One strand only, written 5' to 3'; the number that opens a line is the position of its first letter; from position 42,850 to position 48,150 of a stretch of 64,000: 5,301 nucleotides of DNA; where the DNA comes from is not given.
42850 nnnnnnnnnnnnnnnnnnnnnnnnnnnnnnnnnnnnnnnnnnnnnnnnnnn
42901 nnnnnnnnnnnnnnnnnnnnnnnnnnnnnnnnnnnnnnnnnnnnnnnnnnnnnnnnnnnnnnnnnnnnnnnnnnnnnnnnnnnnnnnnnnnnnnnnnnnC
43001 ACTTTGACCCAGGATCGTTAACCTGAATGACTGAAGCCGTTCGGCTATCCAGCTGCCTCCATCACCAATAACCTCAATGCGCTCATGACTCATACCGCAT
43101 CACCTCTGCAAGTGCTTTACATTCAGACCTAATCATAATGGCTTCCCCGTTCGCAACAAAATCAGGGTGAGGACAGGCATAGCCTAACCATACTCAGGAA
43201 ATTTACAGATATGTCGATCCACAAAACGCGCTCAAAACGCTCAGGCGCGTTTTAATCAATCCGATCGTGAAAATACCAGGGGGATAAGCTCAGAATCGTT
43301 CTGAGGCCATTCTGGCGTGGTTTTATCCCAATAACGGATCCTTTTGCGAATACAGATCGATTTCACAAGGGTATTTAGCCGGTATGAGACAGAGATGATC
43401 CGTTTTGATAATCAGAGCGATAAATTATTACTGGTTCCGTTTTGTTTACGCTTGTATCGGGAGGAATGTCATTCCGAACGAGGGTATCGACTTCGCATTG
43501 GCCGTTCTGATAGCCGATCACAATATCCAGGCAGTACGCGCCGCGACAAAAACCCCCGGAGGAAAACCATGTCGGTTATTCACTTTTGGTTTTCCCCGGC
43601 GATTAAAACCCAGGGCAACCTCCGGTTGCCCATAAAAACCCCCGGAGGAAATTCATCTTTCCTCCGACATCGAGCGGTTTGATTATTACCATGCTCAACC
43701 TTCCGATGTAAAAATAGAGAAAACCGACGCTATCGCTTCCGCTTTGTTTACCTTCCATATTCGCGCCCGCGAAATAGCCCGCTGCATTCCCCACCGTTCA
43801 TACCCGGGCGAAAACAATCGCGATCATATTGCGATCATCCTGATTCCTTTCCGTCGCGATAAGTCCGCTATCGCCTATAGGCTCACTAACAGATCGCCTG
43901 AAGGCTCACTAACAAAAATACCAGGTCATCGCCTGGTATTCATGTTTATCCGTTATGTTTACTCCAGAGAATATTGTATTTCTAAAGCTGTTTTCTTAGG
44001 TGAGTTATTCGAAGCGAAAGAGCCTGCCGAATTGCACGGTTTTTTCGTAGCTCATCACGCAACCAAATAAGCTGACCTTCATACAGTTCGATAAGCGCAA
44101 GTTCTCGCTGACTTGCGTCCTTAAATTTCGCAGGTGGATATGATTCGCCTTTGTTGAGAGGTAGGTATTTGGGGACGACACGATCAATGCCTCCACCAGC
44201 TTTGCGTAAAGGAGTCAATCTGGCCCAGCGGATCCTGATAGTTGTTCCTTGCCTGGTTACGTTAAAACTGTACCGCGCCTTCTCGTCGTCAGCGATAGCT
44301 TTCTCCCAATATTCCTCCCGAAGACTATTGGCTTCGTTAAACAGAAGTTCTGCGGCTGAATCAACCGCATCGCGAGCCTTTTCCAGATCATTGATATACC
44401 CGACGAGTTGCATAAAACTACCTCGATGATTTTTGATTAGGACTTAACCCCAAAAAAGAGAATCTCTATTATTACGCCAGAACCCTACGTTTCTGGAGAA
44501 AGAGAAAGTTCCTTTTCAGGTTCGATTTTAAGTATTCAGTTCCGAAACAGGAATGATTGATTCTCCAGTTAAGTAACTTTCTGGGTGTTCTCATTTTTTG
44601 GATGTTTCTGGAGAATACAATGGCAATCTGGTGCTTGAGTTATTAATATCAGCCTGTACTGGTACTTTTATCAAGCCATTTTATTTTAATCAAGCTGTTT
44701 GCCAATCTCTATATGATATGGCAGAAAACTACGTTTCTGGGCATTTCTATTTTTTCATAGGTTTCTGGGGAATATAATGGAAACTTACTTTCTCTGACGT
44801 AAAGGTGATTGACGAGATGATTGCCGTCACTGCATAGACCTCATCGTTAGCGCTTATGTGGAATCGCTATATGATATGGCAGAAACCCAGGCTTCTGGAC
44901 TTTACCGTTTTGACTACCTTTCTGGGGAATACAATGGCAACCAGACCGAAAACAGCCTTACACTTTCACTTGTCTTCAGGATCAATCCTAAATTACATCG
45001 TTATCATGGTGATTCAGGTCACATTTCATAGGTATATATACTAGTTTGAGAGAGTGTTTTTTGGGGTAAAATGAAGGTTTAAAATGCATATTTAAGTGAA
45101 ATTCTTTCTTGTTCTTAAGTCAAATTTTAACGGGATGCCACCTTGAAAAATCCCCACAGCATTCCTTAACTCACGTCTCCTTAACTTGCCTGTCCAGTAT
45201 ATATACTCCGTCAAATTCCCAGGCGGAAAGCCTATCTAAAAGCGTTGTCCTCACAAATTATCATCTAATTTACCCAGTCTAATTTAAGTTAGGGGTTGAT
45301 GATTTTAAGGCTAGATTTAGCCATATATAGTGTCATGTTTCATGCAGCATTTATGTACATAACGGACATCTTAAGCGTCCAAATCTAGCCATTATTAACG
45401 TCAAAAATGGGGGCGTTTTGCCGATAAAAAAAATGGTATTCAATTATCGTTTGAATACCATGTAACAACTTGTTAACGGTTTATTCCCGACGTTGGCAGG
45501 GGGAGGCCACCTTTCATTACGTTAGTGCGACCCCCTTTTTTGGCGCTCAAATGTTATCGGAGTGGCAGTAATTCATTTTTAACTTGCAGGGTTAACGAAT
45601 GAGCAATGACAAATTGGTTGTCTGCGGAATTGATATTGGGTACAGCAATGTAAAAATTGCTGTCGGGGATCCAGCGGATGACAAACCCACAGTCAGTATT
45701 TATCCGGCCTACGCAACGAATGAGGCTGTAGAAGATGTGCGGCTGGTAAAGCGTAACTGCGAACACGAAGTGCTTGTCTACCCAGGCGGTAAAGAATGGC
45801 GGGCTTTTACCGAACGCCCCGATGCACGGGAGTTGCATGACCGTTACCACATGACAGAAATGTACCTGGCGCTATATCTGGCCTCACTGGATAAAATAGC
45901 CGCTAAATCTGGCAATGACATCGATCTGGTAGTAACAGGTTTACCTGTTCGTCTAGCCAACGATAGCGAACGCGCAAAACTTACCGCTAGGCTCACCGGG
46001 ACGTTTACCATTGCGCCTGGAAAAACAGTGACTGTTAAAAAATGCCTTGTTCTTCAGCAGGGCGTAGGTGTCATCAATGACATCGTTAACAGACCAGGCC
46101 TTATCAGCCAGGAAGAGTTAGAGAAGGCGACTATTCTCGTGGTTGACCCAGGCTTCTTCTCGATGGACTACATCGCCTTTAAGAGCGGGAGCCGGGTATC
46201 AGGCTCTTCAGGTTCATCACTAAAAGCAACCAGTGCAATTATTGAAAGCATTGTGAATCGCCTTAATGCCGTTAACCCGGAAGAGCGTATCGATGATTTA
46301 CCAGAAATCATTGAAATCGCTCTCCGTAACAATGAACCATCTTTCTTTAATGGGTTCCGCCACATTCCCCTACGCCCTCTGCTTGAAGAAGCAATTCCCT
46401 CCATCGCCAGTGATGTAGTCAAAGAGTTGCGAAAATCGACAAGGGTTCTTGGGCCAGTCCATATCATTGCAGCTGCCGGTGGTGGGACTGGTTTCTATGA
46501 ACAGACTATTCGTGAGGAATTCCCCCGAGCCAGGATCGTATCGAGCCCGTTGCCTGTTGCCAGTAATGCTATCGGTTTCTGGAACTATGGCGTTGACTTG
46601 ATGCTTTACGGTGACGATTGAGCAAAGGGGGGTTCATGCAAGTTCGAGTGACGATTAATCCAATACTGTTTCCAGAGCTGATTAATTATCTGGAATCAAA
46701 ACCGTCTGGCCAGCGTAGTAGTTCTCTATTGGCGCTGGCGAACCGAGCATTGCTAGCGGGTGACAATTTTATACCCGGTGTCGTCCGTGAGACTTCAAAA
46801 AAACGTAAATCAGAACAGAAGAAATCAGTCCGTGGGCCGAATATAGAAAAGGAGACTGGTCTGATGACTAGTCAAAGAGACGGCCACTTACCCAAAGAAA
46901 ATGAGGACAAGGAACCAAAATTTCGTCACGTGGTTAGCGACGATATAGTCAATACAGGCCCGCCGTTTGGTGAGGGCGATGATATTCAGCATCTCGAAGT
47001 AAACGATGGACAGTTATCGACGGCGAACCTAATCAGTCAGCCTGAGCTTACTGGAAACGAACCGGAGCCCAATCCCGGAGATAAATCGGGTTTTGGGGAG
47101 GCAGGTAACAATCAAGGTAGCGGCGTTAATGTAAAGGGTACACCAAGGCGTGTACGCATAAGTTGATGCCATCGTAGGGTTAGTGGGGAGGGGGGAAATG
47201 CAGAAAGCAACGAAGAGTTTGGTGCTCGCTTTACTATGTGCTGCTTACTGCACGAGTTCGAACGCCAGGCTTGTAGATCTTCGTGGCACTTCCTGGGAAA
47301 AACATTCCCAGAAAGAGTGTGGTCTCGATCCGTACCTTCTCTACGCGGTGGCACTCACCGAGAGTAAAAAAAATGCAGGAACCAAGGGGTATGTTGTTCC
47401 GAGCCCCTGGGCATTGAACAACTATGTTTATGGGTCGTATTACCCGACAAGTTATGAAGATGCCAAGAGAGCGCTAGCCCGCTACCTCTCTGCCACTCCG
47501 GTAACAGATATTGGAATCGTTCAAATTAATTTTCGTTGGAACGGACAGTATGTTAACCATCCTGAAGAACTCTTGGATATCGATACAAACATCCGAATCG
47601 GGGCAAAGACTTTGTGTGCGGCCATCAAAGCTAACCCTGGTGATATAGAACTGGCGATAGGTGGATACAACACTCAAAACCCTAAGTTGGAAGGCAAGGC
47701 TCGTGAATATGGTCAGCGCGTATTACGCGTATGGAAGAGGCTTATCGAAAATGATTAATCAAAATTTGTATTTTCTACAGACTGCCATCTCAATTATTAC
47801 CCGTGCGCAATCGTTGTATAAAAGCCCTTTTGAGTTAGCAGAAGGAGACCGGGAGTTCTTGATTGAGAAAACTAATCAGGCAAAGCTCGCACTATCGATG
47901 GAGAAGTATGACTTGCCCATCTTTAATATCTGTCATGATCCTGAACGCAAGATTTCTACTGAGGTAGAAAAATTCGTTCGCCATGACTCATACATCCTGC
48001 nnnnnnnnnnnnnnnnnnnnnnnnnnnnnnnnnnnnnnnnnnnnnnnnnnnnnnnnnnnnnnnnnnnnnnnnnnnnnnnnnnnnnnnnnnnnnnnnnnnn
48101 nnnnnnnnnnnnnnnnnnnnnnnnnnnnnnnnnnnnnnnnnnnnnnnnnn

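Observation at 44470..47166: Second, actin-like (type II-like) segregation module with its own upstream repeat array, in addition to the type I parAB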

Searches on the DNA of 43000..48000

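Call 8: search_rna_families(source=window, start=43000, end=48000, threshold=evalue, max_evalue=1)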
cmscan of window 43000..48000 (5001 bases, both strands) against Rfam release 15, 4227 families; matches with E-value up to 1: 1.
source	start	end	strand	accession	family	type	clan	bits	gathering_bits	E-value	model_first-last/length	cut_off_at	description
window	46043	46082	-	RF00157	SNORD39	Gene; snRNA; snoRNA; CD-box;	CL00057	19.9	35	0.92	1-80/80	no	Small nucleolar RNA SNORD55/SNORD39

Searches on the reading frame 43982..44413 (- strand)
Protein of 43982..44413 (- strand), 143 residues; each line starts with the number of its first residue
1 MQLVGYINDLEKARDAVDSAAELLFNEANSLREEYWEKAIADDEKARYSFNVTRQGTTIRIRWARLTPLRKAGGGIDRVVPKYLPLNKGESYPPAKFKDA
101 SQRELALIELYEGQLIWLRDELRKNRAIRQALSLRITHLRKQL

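Call 4: search_protein_families(library=pfam, proteins=[window:43982-44413:-], max_evalue=0.01)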
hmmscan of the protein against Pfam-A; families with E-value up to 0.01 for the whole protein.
window:43982-44413:- (143 aa): 1 family
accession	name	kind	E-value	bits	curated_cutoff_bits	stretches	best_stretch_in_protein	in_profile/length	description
PF19456.4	MobI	-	1.1e-16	61.5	26.6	1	24-132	1-115/116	MobI protein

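Call 5: search_protein_families(library=ncbifam, proteins=[window:43982-44413:-], max_evalue=0.01)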
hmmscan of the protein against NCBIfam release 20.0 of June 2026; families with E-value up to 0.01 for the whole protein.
window:43982-44413:- (143 aa): 0 families

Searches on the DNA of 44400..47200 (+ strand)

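Call 6: search_dna_similar(query=window:44400-47200:+, collection=plasmids, mode=near)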
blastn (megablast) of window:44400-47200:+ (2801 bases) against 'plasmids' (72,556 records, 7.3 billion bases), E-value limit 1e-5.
Records with a match: 92; places in all: 93; records where one place covers at least 80% of the query: 83.
Best place of each record, by identity: >=99% 9; 95-99% 1; 90-95% 5; 80-90% 77.
By first word of the organism name: Citrobacter 65; Klebsiella 14; Enterobacter 5; Escherichia 3; Salmonella 2; Kluyvera 1; Kosakonia 1; Raoultella 1.
By predicted mobility (MOB-suite, as given by PLSDB): mobilizable 51; conjugative 26; non-mobilizable 15.
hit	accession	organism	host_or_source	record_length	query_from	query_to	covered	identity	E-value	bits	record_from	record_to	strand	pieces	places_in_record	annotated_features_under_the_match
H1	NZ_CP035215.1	Klebsiella michiganensis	Homo sapiens,Rectal Swab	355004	1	2801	100%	100.0%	0e+0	5173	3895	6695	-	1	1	ParM/StbA family protein | hypothetical protein | mobI: conjugative transfer protein MobI(A/C) | transglycosylase SLT domain-containing protein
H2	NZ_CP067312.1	Escherichia coli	cell culture,waste water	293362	1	2801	100%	100.0%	0e+0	5173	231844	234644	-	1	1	ParM/StbA family protein | hypothetical protein | mobI: conjugative transfer protein MobI(A/C) | transglycosylase SLT domain-containing protein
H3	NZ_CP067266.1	Escherichia coli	cell culture,waste water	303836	1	2801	100%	100.0%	0e+0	5173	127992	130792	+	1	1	ParM/StbA family protein | hypothetical protein | mobI: conjugative transfer protein MobI(A/C) | transglycosylase SLT domain-containing protein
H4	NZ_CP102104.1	Klebsiella michiganensis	Blood,blood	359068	1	2801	100%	100.0%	0e+0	5173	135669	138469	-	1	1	ParM/StbA family protein | hypothetical protein | mobI: conjugative transfer protein MobI(A/C) | transglycosylase SLT domain-containing protein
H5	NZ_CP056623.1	Citrobacter freundii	culture,Wastewater influent sample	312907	1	2801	100%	100.0%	0e+0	5173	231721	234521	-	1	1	ParM/StbA family protein | hypothetical protein | mobI: conjugative transfer protein MobI(A/C) | transglycosylase SLT domain-containing protein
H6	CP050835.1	Klebsiella pneumoniae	milk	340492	1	2801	100%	100.0%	0e+0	5173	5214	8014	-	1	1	ParM/StbA family protein | hypothetical protein (x2) | lytic transglycosylase domain-containing protein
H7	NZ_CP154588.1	Citrobacter freundii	Homo sapiens,rectal swab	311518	1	2801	100%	100.0%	0e+0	5173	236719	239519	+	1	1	ParM/StbA family protein | hypothetical protein | mobI: conjugative transfer protein MobI(A/C) | transglycosylase SLT domain-containing protein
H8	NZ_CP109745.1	Citrobacter portucalensis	Homo sapiens,whole organism,urine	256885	1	2801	100%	100.0%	0e+0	5173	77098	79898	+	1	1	ParM/StbA family protein | hypothetical protein | mobI: conjugative transfer protein MobI(A/C) | transglycosylase SLT domain-containing protein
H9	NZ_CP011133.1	Citrobacter amalonaticus Y19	single cell,Anaerobic digester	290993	1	2801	100%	98.2%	0e+0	4889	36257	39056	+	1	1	ParM/StbA family protein | hypothetical protein | mobI: conjugative transfer protein MobI(A/C) | transglycosylase SLT domain-containing protein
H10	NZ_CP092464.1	Citrobacter freundii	Homo sapiens,bacterium,postoperative ...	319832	1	2801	100%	89.6%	0e+0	3558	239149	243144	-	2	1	ParM/StbA family protein | IS5-like element ISKpn26 family transposase | hypothetical protein (x2) | mobI: conjugative transfer protein MobI(A/C) | transglycosylase SLT domain-containing protein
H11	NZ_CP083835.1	Enterobacter asburiae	Homo sapiens,sputum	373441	1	2801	100%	89.6%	0e+0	3550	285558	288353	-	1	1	ParM/StbA family protein | hypothetical protein (x2) | mobI: conjugative transfer protein MobI(A/C) | transglycosylase SLT domain-containing protein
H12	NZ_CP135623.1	Citrobacter freundii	Homo sapiens,blood,blood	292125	1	2801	100%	89.6%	0e+0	3552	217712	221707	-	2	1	ParM/StbA family protein | IS5-like element IS5 family transposase | hypothetical protein | mobI: conjugative transfer protein MobI(A/C) | transglycosylase SLT domain-containing protein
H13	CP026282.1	Klebsiella oxytoca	-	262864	1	2801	100%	89.6%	0e+0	3546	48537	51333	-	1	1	rod shape-determining protein MreD | hypothetical protein | lytic transglycosylase domain-containing protein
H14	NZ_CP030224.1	Salmonella enterica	-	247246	1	2801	100%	89.6%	0e+0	3546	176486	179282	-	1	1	ParM/StbA family protein | hypothetical protein | mobI: conjugative transfer protein MobI(A/C) | transglycosylase SLT domain-containing protein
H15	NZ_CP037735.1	Citrobacter freundii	cell culture,hospital sink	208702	1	2801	100%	89.6%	0e+0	3546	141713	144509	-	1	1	ParM/StbA family protein | hypothetical protein | mobI: conjugative transfer protein MobI(A/C) | transglycosylase SLT domain-containing protein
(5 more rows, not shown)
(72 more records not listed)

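Call 7: get_annotated_region(hit=H3, flank=20000)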
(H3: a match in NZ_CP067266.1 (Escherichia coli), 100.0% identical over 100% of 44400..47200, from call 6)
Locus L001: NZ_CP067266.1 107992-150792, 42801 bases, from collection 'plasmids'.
description: Escherichia coli strain ABW_S38 plasmid pABW_S38a, complete sequence
organism: Escherichia coli (NCBI taxid 562)
taxonomy: Bacteria; Pseudomonadota; Gammaproteobacteria; Enterobacterales; Enterobacteriaceae; Escherichia; Escherichia coli
host: -; source: cell culture,waste water; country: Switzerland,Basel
typing (MOB-suite, as given by PLSDB): conjugative; replicon Col(VCM04),IncFII; relaxase MOBH; mating-pair formation MPF_T
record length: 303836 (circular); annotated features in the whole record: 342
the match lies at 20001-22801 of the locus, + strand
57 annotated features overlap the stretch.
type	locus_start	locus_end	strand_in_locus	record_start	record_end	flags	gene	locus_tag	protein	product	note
CDS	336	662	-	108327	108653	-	-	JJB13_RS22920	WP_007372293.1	hypothetical protein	-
CDS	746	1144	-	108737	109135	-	-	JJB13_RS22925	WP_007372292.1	hypothetical protein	-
CDS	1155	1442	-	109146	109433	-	-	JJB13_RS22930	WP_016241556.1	hypothetical protein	-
CDS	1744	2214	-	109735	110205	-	-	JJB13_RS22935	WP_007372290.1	HAD domain-containing protein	-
CDS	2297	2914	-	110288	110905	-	-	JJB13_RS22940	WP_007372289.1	hypothetical protein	-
CDS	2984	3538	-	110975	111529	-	-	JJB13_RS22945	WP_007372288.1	hypothetical protein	-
CDS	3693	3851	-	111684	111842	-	-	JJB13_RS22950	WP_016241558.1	hypothetical protein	-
CDS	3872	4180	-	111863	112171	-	-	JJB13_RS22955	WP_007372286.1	CcdB family protein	-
CDS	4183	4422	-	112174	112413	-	-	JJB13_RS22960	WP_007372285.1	type II toxin-antitoxin system CcdA family antitoxin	-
CDS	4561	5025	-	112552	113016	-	-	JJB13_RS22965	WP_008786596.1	hypothetical protein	-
CDS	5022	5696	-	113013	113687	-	-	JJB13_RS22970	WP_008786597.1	hypothetical protein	-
CDS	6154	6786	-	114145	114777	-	-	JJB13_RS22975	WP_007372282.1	hypothetical protein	-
CDS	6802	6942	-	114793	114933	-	-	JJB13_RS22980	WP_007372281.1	hypothetical protein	-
CDS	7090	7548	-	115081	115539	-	-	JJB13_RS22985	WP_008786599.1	hypothetical protein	-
CDS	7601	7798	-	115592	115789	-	-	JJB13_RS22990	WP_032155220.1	Lar family restriction alleviation protein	-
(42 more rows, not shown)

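Call 26: search_dna_similar(query=window:44414-45598:+, collection=plasmids, mode=distant, rows=spread, max_rows=40)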
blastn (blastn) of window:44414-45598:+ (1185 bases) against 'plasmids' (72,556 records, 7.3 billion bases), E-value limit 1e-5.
Records with a match: 92; places in all: 183; records where one place covers at least 80% of the query: 84.
Best place of each record, by identity: >=99% 8; 95-99% 2; 80-90% 82.
By first word of the organism name: Citrobacter 65; Klebsiella 14; Enterobacter 5; Escherichia 3; Salmonella 2; Kosakonia 1; Raoultella 1; Kluyvera 1.
By predicted mobility (MOB-suite, as given by PLSDB): mobilizable 51; conjugative 26; non-mobilizable 15.
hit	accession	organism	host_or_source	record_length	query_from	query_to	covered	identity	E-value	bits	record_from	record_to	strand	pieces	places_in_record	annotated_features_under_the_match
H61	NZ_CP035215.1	Klebsiella michiganensis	Homo sapiens,Rectal Swab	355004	1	1185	100%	100.0%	0e+0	2138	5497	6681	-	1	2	none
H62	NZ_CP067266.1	Escherichia coli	cell culture,waste water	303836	1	1185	100%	100.0%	0e+0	2138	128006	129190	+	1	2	none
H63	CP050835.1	Klebsiella pneumoniae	milk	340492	1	1185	100%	100.0%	0e+0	2138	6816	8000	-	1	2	none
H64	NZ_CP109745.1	Citrobacter portucalensis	Homo sapiens,whole organism,urine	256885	1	1185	100%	100.0%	0e+0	2138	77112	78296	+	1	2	none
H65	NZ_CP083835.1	Enterobacter asburiae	Homo sapiens,sputum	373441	1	1185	100%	85.9%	0e+0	1372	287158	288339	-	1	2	hypothetical protein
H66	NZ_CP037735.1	Citrobacter freundii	cell culture,hospital sink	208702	1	1185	100%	85.8%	0e+0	1371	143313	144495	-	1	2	none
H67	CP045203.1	Citrobacter telavivensis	Homo sapiens,rectum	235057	1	1185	100%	85.8%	0e+0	1371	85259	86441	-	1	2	none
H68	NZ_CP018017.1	Kosakonia radicincitans DSM 16656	winter wheat,phyllosphere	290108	1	1185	100%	85.8%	0e+0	1371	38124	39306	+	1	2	none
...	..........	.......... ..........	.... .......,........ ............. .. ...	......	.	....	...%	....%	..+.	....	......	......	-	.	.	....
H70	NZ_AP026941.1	Citrobacter freundii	Mastacembelus,gut contents of ...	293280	1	1185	100%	85.8%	0e+0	1371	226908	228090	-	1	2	none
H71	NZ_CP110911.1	Citrobacter freundii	Homo sapiens,blood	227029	1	1185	100%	85.8%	0e+0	1371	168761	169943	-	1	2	none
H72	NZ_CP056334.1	Citrobacter freundii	culture,Freshwater sample from upstream ...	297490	1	1185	100%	85.8%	0e+0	1371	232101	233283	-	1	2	none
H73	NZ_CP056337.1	Citrobacter freundii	culture,Wastewater effluent sample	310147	1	1185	100%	85.8%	0e+0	1371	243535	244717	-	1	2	none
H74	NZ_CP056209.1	Citrobacter freundii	culture,Wastewater influent sample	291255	1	1185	100%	85.8%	0e+0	1371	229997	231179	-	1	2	none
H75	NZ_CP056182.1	Citrobacter freundii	culture,Wastewater effluent sample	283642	1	1185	100%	85.8%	0e+0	1371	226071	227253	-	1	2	none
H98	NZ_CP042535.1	Citrobacter freundii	Whole organism,Shower 3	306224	1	584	49%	87.2%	0e+0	712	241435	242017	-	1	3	none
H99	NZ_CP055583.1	Citrobacter freundii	culture,Freshwater sample from ...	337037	1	528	43%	89.4%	2e-169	675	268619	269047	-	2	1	none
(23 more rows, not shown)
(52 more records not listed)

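Call 34: get_annotated_region(hit=H66, flank=2500)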
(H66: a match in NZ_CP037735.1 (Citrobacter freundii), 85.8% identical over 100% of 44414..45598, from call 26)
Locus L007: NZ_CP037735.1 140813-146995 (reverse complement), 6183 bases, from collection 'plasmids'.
description: Citrobacter freundii strain CAV1857 plasmid pCAV1857-208, complete sequence
organism: Citrobacter freundii (NCBI taxid 546)
taxonomy: Bacteria; Pseudomonadota; Gammaproteobacteria; Enterobacterales; Enterobacteriaceae; Citrobacter; Citrobacter freundii
host: -; source: cell culture,hospital sink; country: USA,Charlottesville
typing (MOB-suite, as given by PLSDB): mobilizable; replicon Col(VCM04); relaxase MOBH
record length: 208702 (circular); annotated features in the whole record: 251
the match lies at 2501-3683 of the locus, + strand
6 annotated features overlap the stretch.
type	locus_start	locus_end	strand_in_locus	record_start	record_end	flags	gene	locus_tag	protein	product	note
CDS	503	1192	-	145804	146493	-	-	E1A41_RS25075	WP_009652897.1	hypothetical protein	-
CDS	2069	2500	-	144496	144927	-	mobI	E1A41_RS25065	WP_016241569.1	conjugative transfer protein MobI(A/C)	-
CDS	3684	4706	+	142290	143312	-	-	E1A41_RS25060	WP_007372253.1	ParM/StbA family protein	GO:0030541 - plasmid partitioning [Evidence IEA]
CDS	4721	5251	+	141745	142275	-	-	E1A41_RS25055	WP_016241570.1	hypothetical protein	-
CDS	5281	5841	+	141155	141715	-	-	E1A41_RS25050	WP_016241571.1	transglycosylase SLT domain-containing protein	-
CDS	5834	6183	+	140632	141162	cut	-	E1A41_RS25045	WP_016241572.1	hypothetical protein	-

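Call 88: get_annotated_region(hit=H99, flank=2500)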
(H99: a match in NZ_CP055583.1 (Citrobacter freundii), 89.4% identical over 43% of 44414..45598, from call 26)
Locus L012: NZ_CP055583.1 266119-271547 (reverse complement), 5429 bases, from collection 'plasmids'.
description: Citrobacter freundii strain RHBSTW-00110 plasmid pRHBSTW-00110_2, complete sequence
organism: Citrobacter freundii (NCBI taxid 546)
taxonomy: Bacteria; Pseudomonadota; Gammaproteobacteria; Enterobacterales; Enterobacteriaceae; Citrobacter; Citrobacter freundii
host: -; source: culture,Freshwater sample from downstream of wastewater treatment plant; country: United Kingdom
typing (MOB-suite, as given by PLSDB): non-mobilizable; replicon Col(VCM04); mating-pair formation MPF_T
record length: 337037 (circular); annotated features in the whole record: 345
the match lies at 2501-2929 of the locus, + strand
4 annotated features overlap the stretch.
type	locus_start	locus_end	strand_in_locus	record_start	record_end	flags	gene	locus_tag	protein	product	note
CDS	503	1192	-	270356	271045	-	-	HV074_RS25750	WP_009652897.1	hypothetical protein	-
CDS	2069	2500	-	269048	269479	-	mobI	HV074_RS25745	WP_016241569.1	conjugative transfer protein MobI(A/C)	-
CDS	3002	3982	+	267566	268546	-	-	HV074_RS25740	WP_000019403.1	IS5-like element IS5 family transposase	GO:0006313 - DNA transposition [Evidence IEA]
CDS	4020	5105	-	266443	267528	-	-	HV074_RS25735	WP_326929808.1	restriction endonuclease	-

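Call 89: get_annotated_region(hit=H98, flank=2500)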
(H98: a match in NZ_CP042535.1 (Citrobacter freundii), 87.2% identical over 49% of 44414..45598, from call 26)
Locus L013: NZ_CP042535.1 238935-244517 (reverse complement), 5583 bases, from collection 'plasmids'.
description: Citrobacter freundii strain E51 plasmid pE51_001, complete sequence
organism: Citrobacter freundii (NCBI taxid 546)
taxonomy: Bacteria; Pseudomonadota; Gammaproteobacteria; Enterobacterales; Enterobacteriaceae; Citrobacter; Citrobacter freundii
host: -; source: Whole organism,Shower 3; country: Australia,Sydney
typing (MOB-suite, as given by PLSDB): mobilizable; replicon Col(VCM04); relaxase MOBH
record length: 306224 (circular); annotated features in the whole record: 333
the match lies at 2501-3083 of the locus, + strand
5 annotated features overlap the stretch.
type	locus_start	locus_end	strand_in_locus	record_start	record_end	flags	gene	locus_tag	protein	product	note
CDS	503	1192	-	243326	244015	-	-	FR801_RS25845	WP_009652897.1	hypothetical protein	-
CDS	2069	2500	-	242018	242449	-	mobI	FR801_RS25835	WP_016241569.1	conjugative transfer protein MobI(A/C)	-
CDS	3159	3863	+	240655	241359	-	-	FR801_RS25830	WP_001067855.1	IS6-like element IS26 family transposase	GO:0006313 - DNA transposition [Evidence IEA]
CDS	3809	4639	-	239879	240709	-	-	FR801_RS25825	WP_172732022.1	HEPN/Toprim-associated domain-containing protein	-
CDS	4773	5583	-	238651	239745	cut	-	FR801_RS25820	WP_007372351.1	hypothetical protein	-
